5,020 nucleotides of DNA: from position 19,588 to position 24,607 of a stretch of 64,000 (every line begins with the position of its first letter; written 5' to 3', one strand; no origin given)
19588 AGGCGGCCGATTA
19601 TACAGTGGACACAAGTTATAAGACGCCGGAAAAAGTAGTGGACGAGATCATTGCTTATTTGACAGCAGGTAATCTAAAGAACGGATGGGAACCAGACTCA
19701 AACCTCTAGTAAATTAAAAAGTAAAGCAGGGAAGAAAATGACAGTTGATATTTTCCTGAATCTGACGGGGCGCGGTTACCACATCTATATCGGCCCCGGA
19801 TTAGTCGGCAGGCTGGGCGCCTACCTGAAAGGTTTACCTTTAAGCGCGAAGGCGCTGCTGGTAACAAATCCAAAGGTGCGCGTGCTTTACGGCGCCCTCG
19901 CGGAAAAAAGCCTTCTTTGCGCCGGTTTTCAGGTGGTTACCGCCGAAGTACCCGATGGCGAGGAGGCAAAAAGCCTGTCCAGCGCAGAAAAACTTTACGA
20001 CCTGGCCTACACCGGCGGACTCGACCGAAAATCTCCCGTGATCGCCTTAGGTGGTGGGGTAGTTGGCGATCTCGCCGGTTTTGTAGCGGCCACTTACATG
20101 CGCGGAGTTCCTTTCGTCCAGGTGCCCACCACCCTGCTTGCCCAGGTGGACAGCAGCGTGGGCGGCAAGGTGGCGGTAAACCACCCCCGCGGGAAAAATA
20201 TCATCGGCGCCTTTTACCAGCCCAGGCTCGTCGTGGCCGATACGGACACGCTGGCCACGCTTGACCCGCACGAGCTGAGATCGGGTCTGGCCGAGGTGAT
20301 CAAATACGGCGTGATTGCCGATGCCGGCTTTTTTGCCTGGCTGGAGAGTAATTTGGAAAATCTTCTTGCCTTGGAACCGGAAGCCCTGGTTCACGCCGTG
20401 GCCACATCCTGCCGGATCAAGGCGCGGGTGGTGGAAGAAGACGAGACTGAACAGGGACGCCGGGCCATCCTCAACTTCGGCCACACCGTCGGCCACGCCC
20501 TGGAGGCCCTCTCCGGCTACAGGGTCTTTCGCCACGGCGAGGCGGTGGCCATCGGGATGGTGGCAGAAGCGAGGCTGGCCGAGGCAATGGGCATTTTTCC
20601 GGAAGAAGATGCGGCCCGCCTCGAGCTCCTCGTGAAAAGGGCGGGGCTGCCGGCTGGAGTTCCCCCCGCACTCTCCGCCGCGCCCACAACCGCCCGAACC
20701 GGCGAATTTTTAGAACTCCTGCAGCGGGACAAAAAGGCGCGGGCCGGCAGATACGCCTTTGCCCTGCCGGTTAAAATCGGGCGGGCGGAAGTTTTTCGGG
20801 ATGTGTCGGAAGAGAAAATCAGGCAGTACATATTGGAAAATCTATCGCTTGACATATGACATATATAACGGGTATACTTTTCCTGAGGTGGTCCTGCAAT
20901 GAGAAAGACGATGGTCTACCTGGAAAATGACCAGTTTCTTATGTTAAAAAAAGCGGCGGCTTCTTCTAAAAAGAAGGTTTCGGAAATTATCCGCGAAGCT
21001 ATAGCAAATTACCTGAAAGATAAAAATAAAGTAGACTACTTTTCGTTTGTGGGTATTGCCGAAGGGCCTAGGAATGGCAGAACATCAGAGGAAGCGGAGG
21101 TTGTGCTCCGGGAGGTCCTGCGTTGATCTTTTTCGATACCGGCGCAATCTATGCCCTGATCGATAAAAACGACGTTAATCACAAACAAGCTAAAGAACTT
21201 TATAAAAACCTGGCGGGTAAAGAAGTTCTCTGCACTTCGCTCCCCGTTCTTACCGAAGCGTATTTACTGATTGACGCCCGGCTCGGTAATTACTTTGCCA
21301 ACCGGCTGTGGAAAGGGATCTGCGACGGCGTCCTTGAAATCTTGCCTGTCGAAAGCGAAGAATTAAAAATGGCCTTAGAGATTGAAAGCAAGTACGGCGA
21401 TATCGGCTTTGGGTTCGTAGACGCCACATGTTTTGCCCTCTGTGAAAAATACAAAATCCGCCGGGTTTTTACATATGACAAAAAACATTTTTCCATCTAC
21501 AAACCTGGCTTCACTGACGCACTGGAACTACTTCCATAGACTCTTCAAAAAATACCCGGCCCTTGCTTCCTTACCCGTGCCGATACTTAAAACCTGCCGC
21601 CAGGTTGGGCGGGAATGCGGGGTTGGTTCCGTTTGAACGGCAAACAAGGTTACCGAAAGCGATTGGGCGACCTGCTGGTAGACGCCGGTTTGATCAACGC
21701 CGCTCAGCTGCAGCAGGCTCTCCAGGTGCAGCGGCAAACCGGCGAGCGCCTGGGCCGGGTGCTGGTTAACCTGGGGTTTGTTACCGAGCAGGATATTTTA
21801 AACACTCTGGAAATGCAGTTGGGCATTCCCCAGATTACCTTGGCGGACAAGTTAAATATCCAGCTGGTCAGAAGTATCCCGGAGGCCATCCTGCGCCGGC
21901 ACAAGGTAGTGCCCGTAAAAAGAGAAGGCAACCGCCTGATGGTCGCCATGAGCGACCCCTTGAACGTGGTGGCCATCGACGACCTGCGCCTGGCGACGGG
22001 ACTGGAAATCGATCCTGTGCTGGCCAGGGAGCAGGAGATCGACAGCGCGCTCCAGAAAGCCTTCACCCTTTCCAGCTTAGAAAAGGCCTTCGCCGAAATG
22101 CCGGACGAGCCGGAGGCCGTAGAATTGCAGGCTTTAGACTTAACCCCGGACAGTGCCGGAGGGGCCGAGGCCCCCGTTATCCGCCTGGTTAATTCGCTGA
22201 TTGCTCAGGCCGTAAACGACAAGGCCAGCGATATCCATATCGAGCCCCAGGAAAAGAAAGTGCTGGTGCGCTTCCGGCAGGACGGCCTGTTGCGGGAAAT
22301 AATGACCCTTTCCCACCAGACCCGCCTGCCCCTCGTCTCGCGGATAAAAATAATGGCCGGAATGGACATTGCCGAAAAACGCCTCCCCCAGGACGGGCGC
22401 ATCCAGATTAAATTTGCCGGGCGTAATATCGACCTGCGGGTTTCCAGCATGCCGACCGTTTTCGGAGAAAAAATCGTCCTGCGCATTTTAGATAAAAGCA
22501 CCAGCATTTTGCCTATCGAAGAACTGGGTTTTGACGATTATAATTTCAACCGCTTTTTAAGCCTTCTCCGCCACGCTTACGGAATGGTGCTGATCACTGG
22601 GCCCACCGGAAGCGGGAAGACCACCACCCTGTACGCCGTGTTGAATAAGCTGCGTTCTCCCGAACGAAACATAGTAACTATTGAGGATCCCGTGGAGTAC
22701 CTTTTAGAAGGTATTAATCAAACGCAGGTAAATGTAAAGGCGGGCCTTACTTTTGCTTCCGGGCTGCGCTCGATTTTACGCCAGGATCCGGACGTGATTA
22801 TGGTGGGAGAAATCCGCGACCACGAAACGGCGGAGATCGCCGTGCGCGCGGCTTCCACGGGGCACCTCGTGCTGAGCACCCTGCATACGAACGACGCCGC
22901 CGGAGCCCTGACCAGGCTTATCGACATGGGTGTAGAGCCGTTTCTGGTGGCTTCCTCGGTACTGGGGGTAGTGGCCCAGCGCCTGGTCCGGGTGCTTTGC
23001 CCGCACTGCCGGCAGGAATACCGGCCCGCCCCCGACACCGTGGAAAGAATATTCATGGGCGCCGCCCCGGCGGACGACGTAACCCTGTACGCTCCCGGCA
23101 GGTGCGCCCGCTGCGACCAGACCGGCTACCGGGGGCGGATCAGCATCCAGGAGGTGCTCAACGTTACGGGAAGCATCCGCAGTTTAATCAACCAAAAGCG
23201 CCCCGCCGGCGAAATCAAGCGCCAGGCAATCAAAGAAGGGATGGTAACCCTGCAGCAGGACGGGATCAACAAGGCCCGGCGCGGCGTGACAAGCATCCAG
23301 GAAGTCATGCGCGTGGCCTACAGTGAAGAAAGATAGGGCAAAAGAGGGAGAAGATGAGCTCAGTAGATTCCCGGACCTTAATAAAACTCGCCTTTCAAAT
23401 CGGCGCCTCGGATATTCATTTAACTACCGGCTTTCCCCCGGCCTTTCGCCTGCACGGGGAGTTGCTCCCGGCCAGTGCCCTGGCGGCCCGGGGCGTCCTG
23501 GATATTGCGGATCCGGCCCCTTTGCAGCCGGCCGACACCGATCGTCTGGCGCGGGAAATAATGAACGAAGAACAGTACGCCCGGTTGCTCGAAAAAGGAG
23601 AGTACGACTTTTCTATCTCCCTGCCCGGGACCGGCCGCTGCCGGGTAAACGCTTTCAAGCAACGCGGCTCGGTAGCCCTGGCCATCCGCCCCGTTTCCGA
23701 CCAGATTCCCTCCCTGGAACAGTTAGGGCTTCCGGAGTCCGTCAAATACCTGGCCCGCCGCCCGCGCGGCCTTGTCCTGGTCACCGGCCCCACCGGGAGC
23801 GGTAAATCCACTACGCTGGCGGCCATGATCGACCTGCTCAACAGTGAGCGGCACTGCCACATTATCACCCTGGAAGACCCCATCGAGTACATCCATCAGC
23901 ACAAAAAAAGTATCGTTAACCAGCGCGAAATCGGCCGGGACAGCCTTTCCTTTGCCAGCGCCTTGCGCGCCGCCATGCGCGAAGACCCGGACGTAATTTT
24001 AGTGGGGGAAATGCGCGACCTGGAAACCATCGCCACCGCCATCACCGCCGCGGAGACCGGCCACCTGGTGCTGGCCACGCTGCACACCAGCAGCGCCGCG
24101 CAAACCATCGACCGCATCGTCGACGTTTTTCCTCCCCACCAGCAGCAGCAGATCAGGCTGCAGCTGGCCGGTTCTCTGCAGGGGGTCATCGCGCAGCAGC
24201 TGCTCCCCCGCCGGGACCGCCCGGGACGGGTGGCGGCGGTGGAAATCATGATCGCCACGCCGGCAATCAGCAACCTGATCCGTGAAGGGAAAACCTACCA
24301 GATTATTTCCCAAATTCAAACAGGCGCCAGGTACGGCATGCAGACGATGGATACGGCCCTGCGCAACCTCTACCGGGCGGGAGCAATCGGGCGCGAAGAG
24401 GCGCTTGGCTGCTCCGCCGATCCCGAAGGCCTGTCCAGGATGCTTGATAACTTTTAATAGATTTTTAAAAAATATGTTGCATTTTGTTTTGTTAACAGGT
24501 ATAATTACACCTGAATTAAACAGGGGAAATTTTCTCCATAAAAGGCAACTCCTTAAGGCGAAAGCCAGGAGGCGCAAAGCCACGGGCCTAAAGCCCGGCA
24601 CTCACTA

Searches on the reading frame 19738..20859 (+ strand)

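Call 59: search_protein_families(library=pfam, proteins=[window:19738-20859:+], max_evalue=0.01)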
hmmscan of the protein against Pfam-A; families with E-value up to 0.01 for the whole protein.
window:19738-20859:+ (373 aa): 4 families
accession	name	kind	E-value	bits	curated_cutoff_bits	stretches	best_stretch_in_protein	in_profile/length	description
PF24621.2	DHQS_C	-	1.7e-49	167.9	27.6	1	183-334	1-144/144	3-dehydroquinate synthase C-terminal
PF01761.26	DHQ_synthase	-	1.1e-47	160.9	24.2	1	70-181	3-114/115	3-dehydroquinate synthase N-terminal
PF13685.12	Fe-ADH_2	-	1.2e-09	38.7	28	1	18-170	2-143/149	Iron-containing alcohol dehydrogenase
PF00465.25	Fe-ADH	-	3.4e-08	33.7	31.3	1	15-133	3-131/168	Iron-containing alcohol dehydrogenase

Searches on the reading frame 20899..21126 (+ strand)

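Call 59: search_protein_families(library=pfam, proteins=[window:20899-21126:+], max_evalue=0.01)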
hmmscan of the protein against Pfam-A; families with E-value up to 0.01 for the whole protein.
window:20899-21126:+ (75 aa): 3 families
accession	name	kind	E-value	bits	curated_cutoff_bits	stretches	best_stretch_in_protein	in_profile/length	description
PF12651.13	RHH_3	-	7.7e-05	23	21.6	1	2-41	3-42/44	Ribbon-helix-helix domain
PF01402.27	RHH_1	-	0.0007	19.9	20.5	1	16-40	14-38/39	Ribbon-helix-helix protein, copG family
PF21432.3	56B_RHH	-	0.0069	16.8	27.2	0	16-40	7-31/32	56B-like, Ribbon-helix-helix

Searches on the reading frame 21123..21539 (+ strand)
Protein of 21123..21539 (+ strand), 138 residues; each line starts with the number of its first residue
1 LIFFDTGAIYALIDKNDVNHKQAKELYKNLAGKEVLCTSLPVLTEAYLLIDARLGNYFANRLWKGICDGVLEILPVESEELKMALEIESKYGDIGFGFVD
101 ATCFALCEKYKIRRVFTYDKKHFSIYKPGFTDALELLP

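Call 59: search_protein_families(library=pfam, proteins=[window:21123-21539:+], max_evalue=0.01)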
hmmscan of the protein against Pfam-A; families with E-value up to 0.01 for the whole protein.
window:21123-21539:+ (138 aa): 1 family
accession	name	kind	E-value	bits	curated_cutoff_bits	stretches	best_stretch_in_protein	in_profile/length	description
PF01850.27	PIN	-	5.6e-15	56.5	23.6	1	2-123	1-115/120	PIN domain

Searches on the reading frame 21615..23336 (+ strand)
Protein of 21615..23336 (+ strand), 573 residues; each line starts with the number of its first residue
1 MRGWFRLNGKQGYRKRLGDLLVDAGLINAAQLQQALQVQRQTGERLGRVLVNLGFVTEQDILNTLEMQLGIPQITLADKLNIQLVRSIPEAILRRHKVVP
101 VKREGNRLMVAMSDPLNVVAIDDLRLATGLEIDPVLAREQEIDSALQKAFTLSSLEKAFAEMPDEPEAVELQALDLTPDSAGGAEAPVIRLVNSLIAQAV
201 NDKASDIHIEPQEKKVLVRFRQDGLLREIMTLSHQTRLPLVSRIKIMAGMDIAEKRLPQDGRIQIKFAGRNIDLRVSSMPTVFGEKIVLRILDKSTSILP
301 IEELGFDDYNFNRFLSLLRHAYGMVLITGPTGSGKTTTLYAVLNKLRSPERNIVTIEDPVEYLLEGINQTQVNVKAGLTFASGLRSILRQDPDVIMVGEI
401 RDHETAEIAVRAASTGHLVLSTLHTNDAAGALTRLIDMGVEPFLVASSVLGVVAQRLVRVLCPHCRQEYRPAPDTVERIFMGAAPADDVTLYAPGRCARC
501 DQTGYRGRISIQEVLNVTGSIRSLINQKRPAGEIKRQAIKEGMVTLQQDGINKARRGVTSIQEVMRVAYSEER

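Call 8: search_protein_families(library=pfam, proteins=[window:21615-23336:+])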
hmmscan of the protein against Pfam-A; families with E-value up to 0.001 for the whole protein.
window:21615-23336:+ (573 aa): 7 families
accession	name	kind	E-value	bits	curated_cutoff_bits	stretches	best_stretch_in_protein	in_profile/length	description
PF00437.27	T2SSE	-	4e-144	480.3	24.9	1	185-566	5-370/370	Type II/IV secretion system protein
PF05157.20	MshEN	-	7.3e-20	71.2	23.1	1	70-150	2-84/90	MshEN domain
PF20720.3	nSTAND3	-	1.7e-05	25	27.2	1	312-361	8-56/155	Novel STAND NTPase 3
PF13191.12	AAA_16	-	4.8e-05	24.4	32.6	1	319-409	21-103/167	AAA ATPase domain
PF25199.1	nSTAND_NTPase5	-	9.2e-05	22.7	34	1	322-367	41-87/145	Novel STAND NTPase 5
PF13401.12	AAA_22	-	0.00021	22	27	1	321-359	4-42/130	AAA domain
PF13555.12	AAA_29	-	0.00092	19.4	27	0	321-344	21-44/61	P-loop containing region of AAA domain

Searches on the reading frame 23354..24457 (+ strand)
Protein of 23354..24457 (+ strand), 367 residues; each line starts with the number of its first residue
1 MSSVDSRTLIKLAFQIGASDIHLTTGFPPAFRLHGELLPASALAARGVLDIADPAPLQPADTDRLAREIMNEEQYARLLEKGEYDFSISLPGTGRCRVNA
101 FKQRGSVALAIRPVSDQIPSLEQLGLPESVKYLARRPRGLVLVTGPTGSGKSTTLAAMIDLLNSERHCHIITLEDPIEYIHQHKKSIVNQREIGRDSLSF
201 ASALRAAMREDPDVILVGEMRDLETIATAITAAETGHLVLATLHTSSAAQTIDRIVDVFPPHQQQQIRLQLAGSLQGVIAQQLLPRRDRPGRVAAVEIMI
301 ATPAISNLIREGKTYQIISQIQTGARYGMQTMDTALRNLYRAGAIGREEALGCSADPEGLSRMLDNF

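Call 8: search_protein_families(library=pfam, proteins=[window:23354-24457:+])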
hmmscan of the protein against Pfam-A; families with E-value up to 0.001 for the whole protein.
window:23354-24457:+ (367 aa): 8 families
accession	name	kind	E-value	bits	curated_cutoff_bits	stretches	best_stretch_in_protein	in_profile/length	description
PF00437.27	T2SSE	-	1.3e-50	172.5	24.9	1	120-291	120-285/370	Type II/IV secretion system protein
PF13555.12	AAA_29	-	7.5e-06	26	27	1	136-166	20-50/61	P-loop containing region of AAA domain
PF13401.12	AAA_22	-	2e-05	25.3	27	1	137-220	4-93/130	AAA domain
PF25199.1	nSTAND_NTPase5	-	4.2e-05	23.8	34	1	134-185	37-88/145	Novel STAND NTPase 5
PF13191.12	AAA_16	-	5.7e-05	24.1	32.6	1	135-237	20-132/167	AAA ATPase domain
PF13173.12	AAA_14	-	0.00019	21.9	27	1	140-185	4-49/129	AAA domain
PF13604.12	AAA_30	-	0.00025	21.3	27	0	129-165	9-45/191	AAA domain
PF03266.21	NTPase_1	-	0.00084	19.7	23.9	0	141-165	2-26/168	NTPase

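Call 29: find_homologous_proteins(query=window:23354-24457:+, max_evalue=1e-100)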
Query window:23354-24457:+ (367 aa): 6833 proteins with E <= 1e-100 among 8000 candidates; the best 120 are listed.
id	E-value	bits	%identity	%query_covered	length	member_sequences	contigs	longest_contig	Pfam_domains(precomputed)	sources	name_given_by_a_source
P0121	2.2e-213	726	91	99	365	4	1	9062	PF00437.27,PF13555.13,PF13401.13,PF25199.2,PF13191.13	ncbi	ncbi:MAG: type IV pilus twitching motility protein PilT [Desulfotomaculales bacterium]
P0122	1.7e-196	670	84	99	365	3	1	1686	PF00437.27,PF13555.13,PF13191.13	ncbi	ncbi:MAG: type IV pilus twitching motility protein PilT [Desulfotomaculales bacterium]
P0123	3.8e-196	669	83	99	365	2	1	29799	PF00437.27,PF13555.13,PF13401.13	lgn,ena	-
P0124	1.4e-194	664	82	99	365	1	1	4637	PF00437.27,PF13555.13,PF13191.13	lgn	-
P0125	1.3e-166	572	74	97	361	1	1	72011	PF00437.27,PF13555.13,PF13191.13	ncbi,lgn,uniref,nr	ncbi:type IV pilus twitching motility protein PilT [Desulfofundulus thermosubterraneus]|uniref:Twitc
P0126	3.4e-165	567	73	97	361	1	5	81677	PF00437.27,PF13555.13,PF13191.13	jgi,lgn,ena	jgi:twitching motility protein PilT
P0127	9.2e-165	566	73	97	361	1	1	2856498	PF00437.27,PF13555.13,PF13191.13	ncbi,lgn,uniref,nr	ncbi:type IV pilus twitching motility protein PilT [Desulfofundulus salinus]|uniref:Type IV pilus tw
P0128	1.3e-164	565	73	97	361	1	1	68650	PF00437.27,PF13555.13,PF13191.13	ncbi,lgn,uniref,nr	ncbi:PilT/PilU family type 4a pilus ATPase [Desulfofundulus thermobenzoicus]|uniref:PilT/PilU family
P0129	3.6e-164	564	73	97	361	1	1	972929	PF00437.27,PF13191.13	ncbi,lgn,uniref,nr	ncbi:type IV pilus twitching motility protein PilT [Desulfofundulus sp. TPOSR]|uniref:type IV pilus 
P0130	1.5e-163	562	73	97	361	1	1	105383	PF00437.27,PF13555.13,PF13191.13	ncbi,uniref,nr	ncbi:twitching motility protein PilT [Desulfofundulus luciae]|uniref:Twitching motility protein PilT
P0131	1.8e-163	562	73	97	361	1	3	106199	PF00437.27,PF13555.13,PF13191.13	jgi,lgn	jgi:twitching motility protein PilT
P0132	2.9e-163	561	72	97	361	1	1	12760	PF00437.27,PF13555.13,PF13191.13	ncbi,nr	ncbi:MAG: type IV pilus twitching motility protein PilT [Thermoanaerobacteraceae bacterium]|nr:type 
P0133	3.8e-163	561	72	97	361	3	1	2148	PF00437.27,PF13555.13,PF25199.2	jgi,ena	-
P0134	5.0e-163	560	73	97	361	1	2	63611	PF00437.27,PF13555.13,PF13191.13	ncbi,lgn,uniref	ncbi:MAG: type IV pilus twitching motility protein PilT [Bacillota bacterium]|uniref:type IV pilus t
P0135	1.9e-159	548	72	97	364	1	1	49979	PF00437.27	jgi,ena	-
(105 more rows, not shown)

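Call 30: find_encoding_contigs(protein=P0121, flank=4000, max_places=4)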
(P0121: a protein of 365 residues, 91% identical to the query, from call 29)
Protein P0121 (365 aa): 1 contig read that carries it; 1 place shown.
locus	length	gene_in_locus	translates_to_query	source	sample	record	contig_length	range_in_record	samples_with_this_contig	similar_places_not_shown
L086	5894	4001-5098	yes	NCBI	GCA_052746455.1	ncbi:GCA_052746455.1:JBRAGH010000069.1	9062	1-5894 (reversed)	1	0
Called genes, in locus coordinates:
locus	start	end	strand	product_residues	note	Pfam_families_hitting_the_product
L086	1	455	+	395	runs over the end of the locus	PF01676:Metalloenzyme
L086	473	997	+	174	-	PF13238:AAA_18, PF13671:AAA_33 (weak), PF01202:SKI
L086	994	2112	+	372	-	PF00465:Fe-ADH, PF13685:Fe-ADH_2, PF01761:DHQ_synthase, PF24621:DHQS_C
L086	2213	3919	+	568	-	PF05157:MshEN, PF13191:AAA_16 (faint), PF00437:T2SSE, PF20720:nSTAND3 (weak)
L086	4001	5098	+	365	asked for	PF00437:T2SSE, PF13555:AAA_29 (weak), PF25199:nSTAND_NTPase5 (faint), PF13191:AAA_16 (faint), PF13401:AAA_22 (faint)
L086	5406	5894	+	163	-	PF28597:T2SSF_N, PF00482:T2SSF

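Call 31: find_encoding_contigs(protein=P0122, flank=3000, max_places=4)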
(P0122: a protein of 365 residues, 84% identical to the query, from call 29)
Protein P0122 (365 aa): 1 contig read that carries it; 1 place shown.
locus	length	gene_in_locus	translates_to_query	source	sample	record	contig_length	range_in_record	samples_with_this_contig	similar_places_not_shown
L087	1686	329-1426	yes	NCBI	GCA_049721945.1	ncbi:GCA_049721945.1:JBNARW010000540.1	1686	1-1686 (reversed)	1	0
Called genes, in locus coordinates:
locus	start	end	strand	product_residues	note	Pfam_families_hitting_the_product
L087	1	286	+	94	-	PF00437:T2SSE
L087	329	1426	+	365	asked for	PF00437:T2SSE, PF13191:AAA_16 (faint), PF13555:AAA_29 (weak)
